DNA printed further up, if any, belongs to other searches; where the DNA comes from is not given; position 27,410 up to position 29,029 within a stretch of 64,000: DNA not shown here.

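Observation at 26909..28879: Soluble [FeFe]-hydrogenase-chemoreceptor fusion: candidate H2/redox taxis sensor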

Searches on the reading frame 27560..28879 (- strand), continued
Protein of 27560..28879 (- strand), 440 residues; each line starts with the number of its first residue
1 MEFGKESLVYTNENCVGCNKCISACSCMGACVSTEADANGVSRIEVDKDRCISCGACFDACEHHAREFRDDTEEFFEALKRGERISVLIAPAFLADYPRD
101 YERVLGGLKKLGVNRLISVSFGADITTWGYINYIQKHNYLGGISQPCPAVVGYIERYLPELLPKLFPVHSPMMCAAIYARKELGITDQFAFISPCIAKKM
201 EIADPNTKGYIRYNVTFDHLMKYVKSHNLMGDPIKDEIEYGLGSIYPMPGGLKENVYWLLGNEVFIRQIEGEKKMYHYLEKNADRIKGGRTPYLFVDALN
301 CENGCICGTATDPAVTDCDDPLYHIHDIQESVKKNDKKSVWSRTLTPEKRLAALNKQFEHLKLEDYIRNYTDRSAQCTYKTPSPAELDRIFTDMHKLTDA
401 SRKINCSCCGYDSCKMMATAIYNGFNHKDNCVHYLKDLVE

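Call 43: search_protein_families(library=pfam, proteins=[P0130, P0150, P0169, P0148, P0182, P0191, P0232, P0217, P0129, P0206], max_evalue=0.001)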
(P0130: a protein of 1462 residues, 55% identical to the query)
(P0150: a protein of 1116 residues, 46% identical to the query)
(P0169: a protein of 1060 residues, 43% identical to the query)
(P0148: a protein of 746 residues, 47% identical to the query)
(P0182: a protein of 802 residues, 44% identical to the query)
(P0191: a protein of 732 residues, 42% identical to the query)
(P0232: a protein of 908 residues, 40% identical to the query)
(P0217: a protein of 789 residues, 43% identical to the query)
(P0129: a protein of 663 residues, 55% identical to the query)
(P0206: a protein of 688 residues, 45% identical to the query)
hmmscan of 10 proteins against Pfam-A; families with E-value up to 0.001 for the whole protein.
P0130 (1462 aa): 11 families
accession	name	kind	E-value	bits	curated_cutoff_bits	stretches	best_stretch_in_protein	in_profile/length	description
PF02906.19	Fe_hyd_lg_C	-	9.5e-29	101.2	22.1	1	85-307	4-244/245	Iron only hydrogenase large subunit, C-terminal domain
PF02518.31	HATPase_c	-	1.1e-24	87.4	26.4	1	973-1087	1-109/111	Histidine kinase-, DNA gyrase B-, and HSP90-like ATPase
PF00072.30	Response_reg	-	1.4e-20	73.9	30.2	1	1121-1233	1-110/111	Response regulator receiver domain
PF00512.31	HisKA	-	6e-19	68.3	26.9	1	861-926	1-66/66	His Kinase A (phospho-acceptor) domain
PF01627.28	Hpt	-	4.3e-07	30.5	24.6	1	1293-1355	3-69/84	Hpt domain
PF04060.18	FeS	-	1.3e-06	28.5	23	1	400-429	3-32/33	Putative Fe-S cluster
PF00037.32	Fer4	-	3.2e-06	27.1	21.1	1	44-65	2-23/24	4Fe-4S binding domain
PF12838.12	Fer4_7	-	2.6e-05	25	27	1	14-64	1-52/52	4Fe-4S dicluster domain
PF13237.11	Fer4_10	-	5.6e-05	23.4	25.5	1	9-60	3-52/53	4Fe-4S dicluster domain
PF13187.11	Fer4_9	-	7.7e-05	23.1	27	1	14-63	1-50/52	4Fe-4S dicluster domain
PF12837.12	Fer4_6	-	0.00064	20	25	0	42-64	1-23/24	4Fe-4S binding domain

P0150 (1116 aa): 11 families
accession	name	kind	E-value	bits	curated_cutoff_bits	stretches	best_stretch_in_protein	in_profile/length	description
PF02906.19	Fe_hyd_lg_C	-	3.7e-29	102.5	22.1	1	90-314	5-244/245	Iron only hydrogenase large subunit, C-terminal domain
PF02518.31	HATPase_c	-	3.7e-28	98.6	26.4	1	844-958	1-108/111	Histidine kinase-, DNA gyrase B-, and HSP90-like ATPase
PF00072.30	Response_reg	-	8.6e-27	94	30.2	1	995-1106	1-110/111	Response regulator receiver domain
PF00512.31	HisKA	-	6.6e-15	55.4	26.9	1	732-797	1-66/66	His Kinase A (phospho-acceptor) domain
PF13188.13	PAS_8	-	1.2e-13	50.9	21.8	1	465-518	1-55/65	PAS domain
PF08448.16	PAS_4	-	2e-11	44.5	23.1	1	471-584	1-109/110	PAS fold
PF04060.18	FeS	-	2.7e-08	33.8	23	1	408-436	5-33/33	Putative Fe-S cluster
PF00989.32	PAS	-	2.5e-06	27.9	22.6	0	466-542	2-73/113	PAS fold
PF13426.13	PAS_9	-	9.8e-06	26.2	27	0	482-580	8-101/103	PAS domain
PF12838.12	Fer4_7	-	0.0001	23.1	27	1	18-67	1-51/52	4Fe-4S dicluster domain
PF13187.11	Fer4_9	-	0.00044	20.7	27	1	19-67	2-50/52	4Fe-4S dicluster domain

P0169 (1060 aa): 17 families
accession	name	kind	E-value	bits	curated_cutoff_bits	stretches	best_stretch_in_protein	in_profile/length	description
PF00015.26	MCPsignal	-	9e-34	117.2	34.6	1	797-961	5-169/172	Methyl-accepting chemotaxis protein (MCP) signalling domain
PF02906.19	Fe_hyd_lg_C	-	3.3e-24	86.3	22.1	1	80-306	3-244/245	Iron only hydrogenase large subunit, C-terminal domain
PF18947.5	HAMP_2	-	3.2e-14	53.1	24.3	1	592-644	5-57/67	HAMP domain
PF08448.16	PAS_4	-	3.2e-12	47.1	23.1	1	452-560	1-108/110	PAS fold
PF13237.11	Fer4_10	-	9.1e-09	35.6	25.5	1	5-56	2-52/53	4Fe-4S dicluster domain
PF12838.12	Fer4_7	-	1.2e-08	35.7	27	1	11-60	1-52/52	4Fe-4S dicluster domain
PF13426.13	PAS_9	-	1.2e-07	32.4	27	1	459-559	4-103/103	PAS domain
PF14697.11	Fer4_21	-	2.4e-06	28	35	1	7-57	3-52/59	4Fe-4S dicluster domain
PF13187.11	Fer4_9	-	5.7e-06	26.7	27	1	11-59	1-50/52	4Fe-4S dicluster domain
PF04060.18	FeS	-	8.6e-06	25.8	23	1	395-424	3-32/33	Putative Fe-S cluster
PF00989.32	PAS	-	1e-05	26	22.6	1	452-549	7-105/113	PAS fold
PF12837.12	Fer4_6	-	2.9e-05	24.2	25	1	38-60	1-23/24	4Fe-4S binding domain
PF00037.32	Fer4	-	9.5e-05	22.5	21.1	1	40-61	2-23/24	4Fe-4S binding domain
PF12797.12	Fer4_2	-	0.00017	21.7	24.5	0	38-56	2-20/22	4Fe-4S binding domain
PF06103.16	DUF948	-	0.00022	21.8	37.2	0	700-764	23-87/89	Bacterial protein of unknown function (DUF948)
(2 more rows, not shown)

P0148 (746 aa): 14 families
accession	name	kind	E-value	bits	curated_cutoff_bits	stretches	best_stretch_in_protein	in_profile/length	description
PF00990.26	GGDEF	-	1.6e-40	139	23.8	1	583-741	1-160/161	Diguanylate cyclase, GGDEF domain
PF02906.19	Fe_hyd_lg_C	-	1.2e-28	100.8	22.1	1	86-315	2-244/245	Iron only hydrogenase large subunit, C-terminal domain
PF13237.11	Fer4_10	-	7.7e-08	32.6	25.5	1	11-63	2-52/53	4Fe-4S dicluster domain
PF13188.13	PAS_8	-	7.7e-08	32.4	21.8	1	452-505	1-55/65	PAS domain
PF12838.12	Fer4_7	-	2.1e-07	31.7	27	1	17-67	1-52/52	4Fe-4S dicluster domain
PF14697.11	Fer4_21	-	1.1e-05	25.8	35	1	14-63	4-51/59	4Fe-4S dicluster domain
PF13187.11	Fer4_9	-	1.3e-05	25.5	27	1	17-66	1-50/52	4Fe-4S dicluster domain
PF00037.32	Fer4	-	3.6e-05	23.8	21.1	1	12-29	2-19/24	4Fe-4S binding domain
PF04060.18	FeS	-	8e-05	22.7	23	1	400-428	4-32/33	Putative Fe-S cluster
PF13426.13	PAS_9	-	0.00013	22.7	27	1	463-568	2-103/103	PAS domain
PF24898.2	GGDEF_GdpP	-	0.00031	21.4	30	0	620-741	1-114/126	Cyclic-di-AMP phosphodiesterase GdpP-like, GGDEF domain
PF00989.32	PAS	-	0.00042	20.7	22.6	1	452-565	1-112/113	PAS fold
PF12837.12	Fer4_6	-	0.00047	20.4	25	1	11-30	2-21/24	4Fe-4S binding domain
PF13459.11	Fer4_15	-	0.00072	20.7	22.4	1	11-52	1-38/66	4Fe-4S single cluster domain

P0182 (802 aa): 12 families
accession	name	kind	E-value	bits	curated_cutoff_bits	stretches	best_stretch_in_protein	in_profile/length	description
PF02518.31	HATPase_c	-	1.1e-28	100.3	26.4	1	675-789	2-110/111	Histidine kinase-, DNA gyrase B-, and HSP90-like ATPase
PF02906.19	Fe_hyd_lg_C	-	1.2e-26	94.3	22.1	1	81-305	3-244/245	Iron only hydrogenase large subunit, C-terminal domain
PF00512.31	HisKA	-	5e-21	75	26.9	1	561-629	1-66/66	His Kinase A (phospho-acceptor) domain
PF08447.18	PAS_3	-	6.9e-13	49.1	25.6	1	460-528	4-73/89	PAS fold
PF13237.11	Fer4_10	-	2.7e-09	37.3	25.5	1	6-57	2-52/53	4Fe-4S dicluster domain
PF00037.32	Fer4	-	3.6e-09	36.5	21.1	2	9-26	4-21/24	4Fe-4S binding domain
PF12837.12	Fer4_6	-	8.1e-09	35.5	25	1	8-27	4-22/24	4Fe-4S binding domain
PF12838.12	Fer4_7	-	1.5e-07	32.2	27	1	12-61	1-52/52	4Fe-4S dicluster domain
PF13187.11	Fer4_9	-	5.7e-06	26.7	27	1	12-60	1-50/52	4Fe-4S dicluster domain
PF04060.18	FeS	-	2.7e-05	24.2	23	1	395-423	4-32/33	Putative Fe-S cluster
PF13589.12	HATPase_c_3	-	0.00011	22.6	25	1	711-760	29-83/137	Histidine kinase-, DNA gyrase B-, and HSP90-like ATPase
PF12797.12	Fer4_2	-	0.00025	21.3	24.5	0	5-25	2-22/22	4Fe-4S binding domain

P0191 (732 aa): 14 families
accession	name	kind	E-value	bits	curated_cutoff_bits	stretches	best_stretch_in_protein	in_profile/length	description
PF02906.19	Fe_hyd_lg_C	-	7.7e-37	127.7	22.1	1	88-315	2-244/245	Iron only hydrogenase large subunit, C-terminal domain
PF08447.18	PAS_3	-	5.6e-21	75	25.6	2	465-542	1-81/89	PAS fold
PF13426.13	PAS_9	-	5.2e-15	56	27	1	457-554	5-103/103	PAS domain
PF00989.32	PAS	-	1.1e-14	54.8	22.6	1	446-546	3-105/113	PAS fold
PF13237.11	Fer4_10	-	3.3e-08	33.8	25.5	1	18-65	6-52/53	4Fe-4S dicluster domain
PF12838.12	Fer4_7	-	9.2e-08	32.9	27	1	20-69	1-52/52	4Fe-4S dicluster domain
PF14697.11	Fer4_21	-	1.7e-07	31.7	35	1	7-33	28-53/59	4Fe-4S dicluster domain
PF12837.12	Fer4_6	-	1.8e-07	31.2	25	1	47-67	1-21/24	4Fe-4S binding domain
PF00037.32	Fer4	-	2.8e-06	27.4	21.1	1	48-69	1-22/24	4Fe-4S binding domain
PF13188.13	PAS_8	-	3.1e-06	27.3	21.8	1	445-484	2-43/65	PAS domain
PF04060.18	FeS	-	3.2e-06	27.2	23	1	402-429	4-31/33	Putative Fe-S cluster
PF12797.12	Fer4_2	-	4.9e-06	26.6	24.5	0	47-65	2-20/22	4Fe-4S binding domain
PF08448.16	PAS_4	-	7.4e-06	26.6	23.1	1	457-527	9-78/110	PAS fold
PF13187.11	Fer4_9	-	3.8e-05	24.1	27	1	20-68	1-50/52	4Fe-4S dicluster domain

P0232 (908 aa): 14 families
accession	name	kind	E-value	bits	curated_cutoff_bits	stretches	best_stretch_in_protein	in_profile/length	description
PF02906.19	Fe_hyd_lg_C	-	5.6e-28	98.6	22.1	1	80-302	3-244/245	Iron only hydrogenase large subunit, C-terminal domain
PF07228.17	SpoIIE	-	2.8e-14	54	25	1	608-743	8-144/192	Stage II sporulation protein E (SpoIIE)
PF13581.12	HATPase_c_2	-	1.6e-12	47.9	27.4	1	802-900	22-127/127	Histidine kinase-like ATPase domain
PF13237.11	Fer4_10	-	5.9e-09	36.2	25.5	1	7-56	3-52/53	4Fe-4S dicluster domain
PF12838.12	Fer4_7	-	2.8e-08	34.5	27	1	13-60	2-52/52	4Fe-4S dicluster domain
PF13426.13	PAS_9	-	6.8e-08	33.2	27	1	447-545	3-103/103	PAS domain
PF12837.12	Fer4_6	-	1.3e-07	31.7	25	1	38-60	1-23/24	4Fe-4S binding domain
PF00037.32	Fer4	-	2.3e-07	30.8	21.1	2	40-60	2-22/24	4Fe-4S binding domain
PF13187.11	Fer4_9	-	4.6e-07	30.2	27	1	13-59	2-50/52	4Fe-4S dicluster domain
PF04060.18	FeS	-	7e-07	29.3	23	1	388-416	4-32/33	Putative Fe-S cluster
PF00989.32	PAS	-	2.5e-06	27.9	22.6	1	436-543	2-113/113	PAS fold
PF13188.13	PAS_8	-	6.5e-06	26.3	21.8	1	436-489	2-54/65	PAS domain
PF02518.31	HATPase_c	-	2.3e-05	25.2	26.4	1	814-885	8-85/111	Histidine kinase-, DNA gyrase B-, and HSP90-like ATPase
PF14697.11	Fer4_21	-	0.00037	21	35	0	3-27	31-55/59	4Fe-4S dicluster domain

P0217 (789 aa): 12 families
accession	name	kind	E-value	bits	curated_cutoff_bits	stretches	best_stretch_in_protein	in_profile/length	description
PF02906.19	Fe_hyd_lg_C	-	2.1e-26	93.5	22.1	1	85-307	6-244/245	Iron only hydrogenase large subunit, C-terminal domain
PF07228.17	SpoIIE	-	1.4e-17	64.7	25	1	621-769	8-154/192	Stage II sporulation protein E (SpoIIE)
PF00037.32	Fer4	-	1.6e-09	37.6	21.1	1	41-63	1-23/24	4Fe-4S binding domain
PF13426.13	PAS_9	-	4.7e-09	36.9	27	1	469-558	9-103/103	PAS domain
PF13237.11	Fer4_10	-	3e-08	33.9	25.5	1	9-58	3-52/53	4Fe-4S dicluster domain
PF13187.11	Fer4_9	-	2.9e-07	30.9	27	1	14-61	1-50/52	4Fe-4S dicluster domain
PF12838.12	Fer4_7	-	3.1e-07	31.2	27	1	14-62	1-52/52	4Fe-4S dicluster domain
PF12837.12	Fer4_6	-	6e-07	29.6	25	2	40-61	1-22/24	4Fe-4S binding domain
PF14697.11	Fer4_21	-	1.7e-06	28.5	35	1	5-31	31-57/59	4Fe-4S dicluster domain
PF04060.18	FeS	-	1.7e-05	24.9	23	1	388-417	3-32/33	Putative Fe-S cluster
PF13188.13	PAS_8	-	8.1e-05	22.8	21.8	1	450-503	1-53/65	PAS domain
PF00989.32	PAS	-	8.7e-05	22.9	22.6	1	450-555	1-112/113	PAS fold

P0129 (663 aa): 15 families
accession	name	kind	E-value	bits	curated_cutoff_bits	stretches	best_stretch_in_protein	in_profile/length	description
PF13487.12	HD_5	-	1.4e-36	126.2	27.2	1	481-644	4-170/170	HD domain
PF02906.19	Fe_hyd_lg_C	-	2.4e-27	96.6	22.1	1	85-307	4-244/245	Iron only hydrogenase large subunit, C-terminal domain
PF01966.28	HD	-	1.4e-20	74.1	22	1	493-613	3-116/116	HD domain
PF13237.11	Fer4_10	-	4.4e-10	39.8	25.5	1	10-60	3-52/53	4Fe-4S dicluster domain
PF12838.12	Fer4_7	-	2.9e-09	37.7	27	1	15-64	1-52/52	4Fe-4S dicluster domain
PF00037.32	Fer4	-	1.1e-08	34.9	21.1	2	44-64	2-22/24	4Fe-4S binding domain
PF04060.18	FeS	-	2.5e-08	33.9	23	1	403-431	4-32/33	Putative Fe-S cluster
PF14697.11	Fer4_21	-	1.1e-07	32.3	35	1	5-28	30-53/59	4Fe-4S dicluster domain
PF13187.11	Fer4_9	-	8.9e-07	29.3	27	1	15-63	1-50/52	4Fe-4S dicluster domain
PF08668.18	HDOD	-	1.7e-06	28.1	22.9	1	490-550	94-152/196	HDOD domain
PF12837.12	Fer4_6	-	2e-06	27.9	25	2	11-28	4-21/24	4Fe-4S binding domain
PF25160.1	LdpA_Fe-S-bd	-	3e-06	27.3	27.6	0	12-28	24-40/49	LdpA Fe-S cluster-binding domain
PF13183.11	Fer4_8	-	1.5e-05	25.9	27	0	48-77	3-28/68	4Fe-4S dicluster domain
PF12797.12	Fer4_2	-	1.9e-05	24.7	24.5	1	42-60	2-20/22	4Fe-4S binding domain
PF12800.12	Fer4_4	-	0.00024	21.6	24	0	14-28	2-16/17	4Fe-4S binding domain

P0206 (688 aa): 9 families
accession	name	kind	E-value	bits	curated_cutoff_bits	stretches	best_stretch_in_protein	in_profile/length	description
PF02906.19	Fe_hyd_lg_C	-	3.5e-26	92.8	22.1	1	74-302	1-244/245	Iron only hydrogenase large subunit, C-terminal domain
PF07228.17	SpoIIE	-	2.4e-15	57.4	25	1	483-684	5-187/192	Stage II sporulation protein E (SpoIIE)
PF00037.32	Fer4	-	4.5e-07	29.9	21.1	0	7-22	7-22/24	4Fe-4S binding domain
PF13237.11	Fer4_10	-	2.1e-06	28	25.5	1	5-52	6-52/53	4Fe-4S dicluster domain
PF12838.12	Fer4_7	-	2e-05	25.4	27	1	8-56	2-52/52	4Fe-4S dicluster domain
PF13187.11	Fer4_9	-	3.8e-05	24.1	27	1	8-55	2-50/52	4Fe-4S dicluster domain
PF12837.12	Fer4_6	-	8.8e-05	22.7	25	0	34-56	1-23/24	4Fe-4S binding domain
PF04060.18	FeS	-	0.00015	21.8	23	1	382-409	4-31/33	Putative Fe-S cluster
PF14697.11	Fer4_21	-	0.00028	21.4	35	1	6-52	6-51/59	4Fe-4S dicluster domain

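Call 69: find_encoding_contigs(protein=P0121, flank=6000, max_places=3)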
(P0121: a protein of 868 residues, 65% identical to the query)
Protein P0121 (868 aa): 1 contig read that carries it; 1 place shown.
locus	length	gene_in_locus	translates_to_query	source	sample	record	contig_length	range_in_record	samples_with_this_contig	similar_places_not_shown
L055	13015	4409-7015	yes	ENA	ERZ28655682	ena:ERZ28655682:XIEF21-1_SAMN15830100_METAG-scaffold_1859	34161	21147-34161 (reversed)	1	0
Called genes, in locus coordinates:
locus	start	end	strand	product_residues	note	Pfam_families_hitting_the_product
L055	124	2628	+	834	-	PF00005:ABC_tran (faint), PF02463:SMC_N (faint), PF13191:AAA_16 (faint), PF13555:AAA_29 (faint), PF20703:nSTAND1 (faint), PF13304:AAA_21 (faint), PF15777:Anti-TRAP (faint), PF17755:UvrA_DNA-bind, +1 more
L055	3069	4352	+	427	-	PF00989:PAS (faint), PF08448:PAS_4, PF13426:PAS_9 (weak), PF00990:GGDEF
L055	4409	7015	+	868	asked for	PF02906:Fe_hyd_lg_C, PF04060:FeS (weak), PF00990:GGDEF, PF00563:EAL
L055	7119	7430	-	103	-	PF00216:Bac_DNA_binding, PF18291:HU-HIG (weak)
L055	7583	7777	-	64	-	-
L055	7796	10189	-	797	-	PF01326:PPDK_N, PF00391:PEP-utilizers, PF02896:PEP-utilizers_C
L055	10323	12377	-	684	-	PF02092:tRNA_synt_2f, PF05746:DALR_1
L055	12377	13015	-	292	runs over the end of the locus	PF02091:tRNA-synt_2e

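Call 70: find_encoding_contigs(protein=P0123, flank=6000, max_places=3)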
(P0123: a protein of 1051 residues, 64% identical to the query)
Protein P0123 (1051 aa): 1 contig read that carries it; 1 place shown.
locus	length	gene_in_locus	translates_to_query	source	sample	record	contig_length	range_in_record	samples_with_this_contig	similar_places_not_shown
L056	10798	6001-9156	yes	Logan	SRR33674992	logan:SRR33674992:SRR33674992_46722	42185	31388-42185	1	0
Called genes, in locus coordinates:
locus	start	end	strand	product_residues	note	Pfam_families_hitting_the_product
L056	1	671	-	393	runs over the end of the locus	PF00999:Na_H_Exchanger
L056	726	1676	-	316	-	PF00150:Cellulase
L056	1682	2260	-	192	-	PF13886:TM7S3_TM198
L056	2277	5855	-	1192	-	PF02743:dCache_1, PF00512:HisKA, PF02518:HATPase_c, PF00072:Response_reg, PF01627:Hpt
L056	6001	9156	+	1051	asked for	PF00037:Fer4 (faint), PF12838:Fer4_7 (weak), PF14697:Fer4_21 (weak), PF02906:Fe_hyd_lg_C, PF00512:HisKA, PF02518:HATPase_c, PF00072:Response_reg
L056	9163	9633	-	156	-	PF00027:cNMP_binding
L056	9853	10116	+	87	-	-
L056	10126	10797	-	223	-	?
